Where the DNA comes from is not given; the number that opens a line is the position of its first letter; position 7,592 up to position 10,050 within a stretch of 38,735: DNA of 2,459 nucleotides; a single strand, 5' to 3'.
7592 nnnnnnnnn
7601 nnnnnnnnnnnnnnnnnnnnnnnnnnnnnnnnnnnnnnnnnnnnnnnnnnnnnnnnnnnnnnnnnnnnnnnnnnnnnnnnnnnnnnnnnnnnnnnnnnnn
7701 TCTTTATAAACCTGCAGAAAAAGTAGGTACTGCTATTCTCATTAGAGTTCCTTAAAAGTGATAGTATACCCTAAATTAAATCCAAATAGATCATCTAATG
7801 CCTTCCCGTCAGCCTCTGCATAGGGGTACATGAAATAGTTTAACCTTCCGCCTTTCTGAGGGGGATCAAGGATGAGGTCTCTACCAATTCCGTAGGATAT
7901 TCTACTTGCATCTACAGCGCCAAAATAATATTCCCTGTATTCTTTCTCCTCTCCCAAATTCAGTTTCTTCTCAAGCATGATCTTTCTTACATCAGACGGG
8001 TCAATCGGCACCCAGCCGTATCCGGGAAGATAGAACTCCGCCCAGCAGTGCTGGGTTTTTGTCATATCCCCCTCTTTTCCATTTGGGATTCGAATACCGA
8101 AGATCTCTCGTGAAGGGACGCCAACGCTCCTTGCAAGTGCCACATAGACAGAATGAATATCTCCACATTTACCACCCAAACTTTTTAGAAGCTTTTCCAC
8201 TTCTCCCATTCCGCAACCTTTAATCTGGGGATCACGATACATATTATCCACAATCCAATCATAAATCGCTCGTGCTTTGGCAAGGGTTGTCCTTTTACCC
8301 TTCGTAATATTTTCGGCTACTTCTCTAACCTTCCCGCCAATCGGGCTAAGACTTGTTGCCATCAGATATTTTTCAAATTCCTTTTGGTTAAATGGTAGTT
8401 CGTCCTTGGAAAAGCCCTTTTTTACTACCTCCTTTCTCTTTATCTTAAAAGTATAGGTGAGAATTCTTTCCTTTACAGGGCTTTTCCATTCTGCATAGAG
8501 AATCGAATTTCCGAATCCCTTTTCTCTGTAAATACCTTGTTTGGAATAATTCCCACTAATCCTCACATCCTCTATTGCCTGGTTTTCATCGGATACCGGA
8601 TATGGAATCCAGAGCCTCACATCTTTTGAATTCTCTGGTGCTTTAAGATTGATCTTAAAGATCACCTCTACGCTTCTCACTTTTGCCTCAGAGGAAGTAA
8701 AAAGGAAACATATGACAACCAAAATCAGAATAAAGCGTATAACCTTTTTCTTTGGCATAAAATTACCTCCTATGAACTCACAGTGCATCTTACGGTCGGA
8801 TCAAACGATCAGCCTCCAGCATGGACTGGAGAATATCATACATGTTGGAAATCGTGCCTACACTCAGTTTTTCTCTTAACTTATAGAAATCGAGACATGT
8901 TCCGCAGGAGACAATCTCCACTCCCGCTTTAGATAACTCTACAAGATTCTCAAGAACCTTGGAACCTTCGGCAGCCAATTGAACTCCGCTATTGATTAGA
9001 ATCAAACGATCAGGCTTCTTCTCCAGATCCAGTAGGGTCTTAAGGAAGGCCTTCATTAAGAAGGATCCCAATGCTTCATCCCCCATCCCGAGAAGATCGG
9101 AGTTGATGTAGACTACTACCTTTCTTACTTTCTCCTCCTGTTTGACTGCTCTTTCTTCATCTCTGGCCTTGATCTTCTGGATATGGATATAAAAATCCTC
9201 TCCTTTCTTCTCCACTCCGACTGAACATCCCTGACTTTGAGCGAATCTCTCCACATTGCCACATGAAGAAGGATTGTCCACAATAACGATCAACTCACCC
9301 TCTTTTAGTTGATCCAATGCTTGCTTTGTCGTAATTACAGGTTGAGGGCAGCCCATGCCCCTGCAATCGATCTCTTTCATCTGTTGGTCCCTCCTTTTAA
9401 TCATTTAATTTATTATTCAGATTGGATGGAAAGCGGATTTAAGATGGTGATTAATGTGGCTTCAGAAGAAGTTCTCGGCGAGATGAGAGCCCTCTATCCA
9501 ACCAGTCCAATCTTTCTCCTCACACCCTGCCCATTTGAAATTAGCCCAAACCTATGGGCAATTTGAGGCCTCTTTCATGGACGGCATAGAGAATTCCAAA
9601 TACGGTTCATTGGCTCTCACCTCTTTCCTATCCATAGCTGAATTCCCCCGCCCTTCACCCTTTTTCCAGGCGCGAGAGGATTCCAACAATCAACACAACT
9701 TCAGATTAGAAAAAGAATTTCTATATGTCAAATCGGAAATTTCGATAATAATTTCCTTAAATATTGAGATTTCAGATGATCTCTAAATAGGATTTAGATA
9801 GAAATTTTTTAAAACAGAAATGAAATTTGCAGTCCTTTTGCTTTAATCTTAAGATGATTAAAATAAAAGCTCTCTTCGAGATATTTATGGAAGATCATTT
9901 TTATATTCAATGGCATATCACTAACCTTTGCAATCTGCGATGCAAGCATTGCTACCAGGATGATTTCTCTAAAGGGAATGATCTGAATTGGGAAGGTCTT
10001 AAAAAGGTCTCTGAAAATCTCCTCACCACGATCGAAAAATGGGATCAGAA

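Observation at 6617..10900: yedF, a transglutaminase-like protein and selD(Sec) form an operon, with a divergent radical SAM/SPASM gene: a candidate undescribed selenium-handling module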

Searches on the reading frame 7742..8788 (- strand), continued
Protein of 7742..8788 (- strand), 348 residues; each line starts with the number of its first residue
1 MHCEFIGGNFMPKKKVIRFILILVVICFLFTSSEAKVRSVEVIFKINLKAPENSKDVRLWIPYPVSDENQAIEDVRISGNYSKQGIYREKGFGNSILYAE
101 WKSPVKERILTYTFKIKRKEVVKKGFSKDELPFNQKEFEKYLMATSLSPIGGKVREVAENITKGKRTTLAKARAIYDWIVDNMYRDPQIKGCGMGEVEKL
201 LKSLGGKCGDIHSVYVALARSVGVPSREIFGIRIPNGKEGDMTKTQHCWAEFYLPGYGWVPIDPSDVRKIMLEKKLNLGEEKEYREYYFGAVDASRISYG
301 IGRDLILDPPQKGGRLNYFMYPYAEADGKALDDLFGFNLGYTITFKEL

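Call 72: predict_structure(alignment_id=A4)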
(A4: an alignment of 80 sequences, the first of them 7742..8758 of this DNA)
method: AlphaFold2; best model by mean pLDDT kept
length: 338 residues; sequences in the alignment: 80
mean_pLDDT: 90.4   pTM: 0.86
mean pLDDT of the five models: 90.4, 89.2, 88.5, 88.3, 85.5
residues with pLDDT >= 90: 235; 70-90: 84; 50-70: 17; < 50: 2
segments of 3 or more residues with pLDDT < 50: none
pLDDT, mean of each block of 10 residues (from residue 1): 79 76 73 96 93 93 97 94 92 92 97 90 89 90 97 96 98 83 85 90 96 95 94 91 95 95 94 96 93 87 74 91 78 96
secondary structure, 60 per line:
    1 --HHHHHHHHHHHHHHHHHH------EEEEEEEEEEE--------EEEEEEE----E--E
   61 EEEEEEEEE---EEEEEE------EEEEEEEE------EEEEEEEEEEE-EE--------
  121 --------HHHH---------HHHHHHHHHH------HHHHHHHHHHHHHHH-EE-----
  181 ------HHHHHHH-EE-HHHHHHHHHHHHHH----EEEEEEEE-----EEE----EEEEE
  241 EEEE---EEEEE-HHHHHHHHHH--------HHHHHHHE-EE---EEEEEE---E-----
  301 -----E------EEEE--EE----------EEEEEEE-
elements in order: H3-20 E27-37 E46-52 E60-69 E73-78 E85-92 E99-109 H129-132 H142-151 H158-172 H187-193 H198-211 E216-223 E229-231 E236-244 E248-252 H254-263 H272-278 E286-291 E313-316 E331-337

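Call 76: fold_search(model_id=the predicted structure, library=pdb)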
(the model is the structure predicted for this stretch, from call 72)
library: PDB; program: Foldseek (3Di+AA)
matches with E <= 10: 929; with E <= 0.001: 21
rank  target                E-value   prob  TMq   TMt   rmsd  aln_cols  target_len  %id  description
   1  3isr_A                3.7e-17  1.00  0.59  0.68   5.3       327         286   12  The Crystal Structure of a Putative Cysteine Protease from Cytophaga hutchinsonii to 1.9A (released 2009-09-08)
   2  3isr_C                2.4e-16  1.00  0.59  0.68   5.4       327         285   12  The Crystal Structure of a Putative Cysteine Protease from Cytophaga hutchinsonii to 1.9A (released 2009-09-08)
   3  3isr_B                9.3e-16  1.00  0.58  0.66   9.6       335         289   12  The Crystal Structure of a Putative Cysteine Protease from Cytophaga hutchinsonii to 1.9A (released 2009-09-08)
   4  6g49                  2.2e-08  1.00  0.39  0.45  10.6       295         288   13  Crystal structure of the periplasmic domain of TgpA from Pseudomonas aeruginosa (released 2019-04-10)
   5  6g4h                  2.7e-07  1.00  0.37  0.44  12.6       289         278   13  Crystal structure of the periplasmic domain of TgpA from Pseudomonas aeruginosa bound to ethylmercury (released 2019-04-10)
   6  3kd4_A                9.9e-07  1.00  0.27  0.19  12.8       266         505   13  CRYSTAL STRUCTURE OF A PUTATIVE PROTEASE (BDI_1141) FROM PARABACTEROIDES DISTASONIS ATCC 8503 AT 2.00 A RESOLUTION (released 2009-11-24)
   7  9crn                  3.6e-05  1.00  0.28  0.27  11.2       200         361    8  Crystal structure of Streptococcus pyogenes TglA (released 2024-08-14)
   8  3s3j_A                1.2e-04  1.00  0.28  0.16  23.9       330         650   12  Transglutaminase 2 in complex with a novel inhibitor (released 2012-06-06)
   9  8oxx_A                1.2e-04  0.97  0.29  0.22  26.1       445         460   12  Transglutaminase 3 in complex with inhibitor Z-don and DH patient-derived Fab DH63-B02 (released 2023-10-18)
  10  8rmy_D                1.6e-04  0.96  0.28  0.21  25.4       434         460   12  Transglutaminase 3 in complex with inhibitor Z-don and DH patient-derived Fab DH63-A02 (released 2025-03-12)
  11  6a8p_A                2.1e-04  0.99  0.28  0.15  25.2       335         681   11  Transglutaminase 2 mutant G224V in complex with GTP (released 2018-09-26)
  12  9bc4_A                2.1e-04  0.97  0.29  0.24  25.9       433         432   10  Transglutaminase 2 - Intermediate State (released 2024-07-03)
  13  4xz7_B                2.4e-04  1.00  0.25  0.22  17.3       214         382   11  Crystal structure of a TGase (released 2015-06-24)
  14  9bc3_A                2.4e-04  0.97  0.30  0.24  26.2       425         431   10  Transglutaminase 2 - Alternate state (released 2024-07-03)
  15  8rmx_A                2.9e-04  0.51  0.19  0.15  26.5       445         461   13  Transglutaminase 3 in complex with DH patient-derived Fab DH63-A02 (released 2025-03-12)
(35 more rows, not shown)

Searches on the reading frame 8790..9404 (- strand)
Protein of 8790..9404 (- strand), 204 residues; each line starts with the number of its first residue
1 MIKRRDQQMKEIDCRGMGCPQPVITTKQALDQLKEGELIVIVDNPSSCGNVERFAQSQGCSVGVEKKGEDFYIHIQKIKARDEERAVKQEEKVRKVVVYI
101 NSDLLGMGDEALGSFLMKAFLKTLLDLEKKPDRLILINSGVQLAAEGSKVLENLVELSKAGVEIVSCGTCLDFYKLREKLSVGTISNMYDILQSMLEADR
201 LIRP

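Call 6: search_protein_families(library=pfam, proteins=[window:8790-9404:-])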
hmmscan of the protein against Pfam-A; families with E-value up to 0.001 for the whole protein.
window:8790-9404:- (204 aa): 2 families
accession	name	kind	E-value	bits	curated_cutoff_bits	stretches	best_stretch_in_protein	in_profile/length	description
PF01206.22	TusA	-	1.1e-21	76.9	28.6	1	10-77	1-70/70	Sulfurtransferase TusA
PF02635.20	DsrE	-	4.2e-06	27.4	22.7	1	134-203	36-115/116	DsrE/DsrF-like family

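Call 7: search_protein_families(library=ncbifam, proteins=[window:8790-9404:-])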
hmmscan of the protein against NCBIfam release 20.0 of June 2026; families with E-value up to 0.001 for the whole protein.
window:8790-9404:- (204 aa): 3 families
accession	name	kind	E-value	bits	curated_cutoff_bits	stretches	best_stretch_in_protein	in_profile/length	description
TIGR03527.1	selenium_YedF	equivalog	9.7e-71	237.6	110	1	12-204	1-194/194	sulfurtransferase-like selenium metabolism protein YedF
NF008242.0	PRK11018.1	equivalog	6.6e-08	32.1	79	1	9-72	8-73/78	sulfurtransferase-like selenium metabolism protein YedF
NF001423.0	PRK00299.1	equivalog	3.6e-06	26.7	78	1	6-56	6-57/82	sulfurtransferase TusA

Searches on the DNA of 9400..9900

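Call 79: search_rna_families(source=window, start=9400, end=9900, threshold=evalue, max_evalue=10, show_alignments=3)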
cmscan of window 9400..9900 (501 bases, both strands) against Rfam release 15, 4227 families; matches with E-value up to 10: 5.
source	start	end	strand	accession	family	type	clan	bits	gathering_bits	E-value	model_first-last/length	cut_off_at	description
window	9710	9782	-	RF00368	sroB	Gene; sRNA;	-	19.7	44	6.9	1-83/83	no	sroB RNA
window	9765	9851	+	RF00152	SNORD79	Gene; snRNA; snoRNA; CD-box;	CL00069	18.4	47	3.4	1-83/83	no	Small nucleolar RNA SNORD79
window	9875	9900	-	RF01281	snoR35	Gene; snRNA; snoRNA; CD-box;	CL00053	15.8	40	0.78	56-81/81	5'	Small nucleolar RNA snoR35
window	9816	9879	+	RF02925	6A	Gene; sRNA;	-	14.8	41.2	8.6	1-52/52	no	6A RNA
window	9652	9720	-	RF02186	ST7-OT3_4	Gene; lncRNA;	-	12.4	80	1.7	1-73/73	no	ST7 overlapping transcript 3 conserved region 4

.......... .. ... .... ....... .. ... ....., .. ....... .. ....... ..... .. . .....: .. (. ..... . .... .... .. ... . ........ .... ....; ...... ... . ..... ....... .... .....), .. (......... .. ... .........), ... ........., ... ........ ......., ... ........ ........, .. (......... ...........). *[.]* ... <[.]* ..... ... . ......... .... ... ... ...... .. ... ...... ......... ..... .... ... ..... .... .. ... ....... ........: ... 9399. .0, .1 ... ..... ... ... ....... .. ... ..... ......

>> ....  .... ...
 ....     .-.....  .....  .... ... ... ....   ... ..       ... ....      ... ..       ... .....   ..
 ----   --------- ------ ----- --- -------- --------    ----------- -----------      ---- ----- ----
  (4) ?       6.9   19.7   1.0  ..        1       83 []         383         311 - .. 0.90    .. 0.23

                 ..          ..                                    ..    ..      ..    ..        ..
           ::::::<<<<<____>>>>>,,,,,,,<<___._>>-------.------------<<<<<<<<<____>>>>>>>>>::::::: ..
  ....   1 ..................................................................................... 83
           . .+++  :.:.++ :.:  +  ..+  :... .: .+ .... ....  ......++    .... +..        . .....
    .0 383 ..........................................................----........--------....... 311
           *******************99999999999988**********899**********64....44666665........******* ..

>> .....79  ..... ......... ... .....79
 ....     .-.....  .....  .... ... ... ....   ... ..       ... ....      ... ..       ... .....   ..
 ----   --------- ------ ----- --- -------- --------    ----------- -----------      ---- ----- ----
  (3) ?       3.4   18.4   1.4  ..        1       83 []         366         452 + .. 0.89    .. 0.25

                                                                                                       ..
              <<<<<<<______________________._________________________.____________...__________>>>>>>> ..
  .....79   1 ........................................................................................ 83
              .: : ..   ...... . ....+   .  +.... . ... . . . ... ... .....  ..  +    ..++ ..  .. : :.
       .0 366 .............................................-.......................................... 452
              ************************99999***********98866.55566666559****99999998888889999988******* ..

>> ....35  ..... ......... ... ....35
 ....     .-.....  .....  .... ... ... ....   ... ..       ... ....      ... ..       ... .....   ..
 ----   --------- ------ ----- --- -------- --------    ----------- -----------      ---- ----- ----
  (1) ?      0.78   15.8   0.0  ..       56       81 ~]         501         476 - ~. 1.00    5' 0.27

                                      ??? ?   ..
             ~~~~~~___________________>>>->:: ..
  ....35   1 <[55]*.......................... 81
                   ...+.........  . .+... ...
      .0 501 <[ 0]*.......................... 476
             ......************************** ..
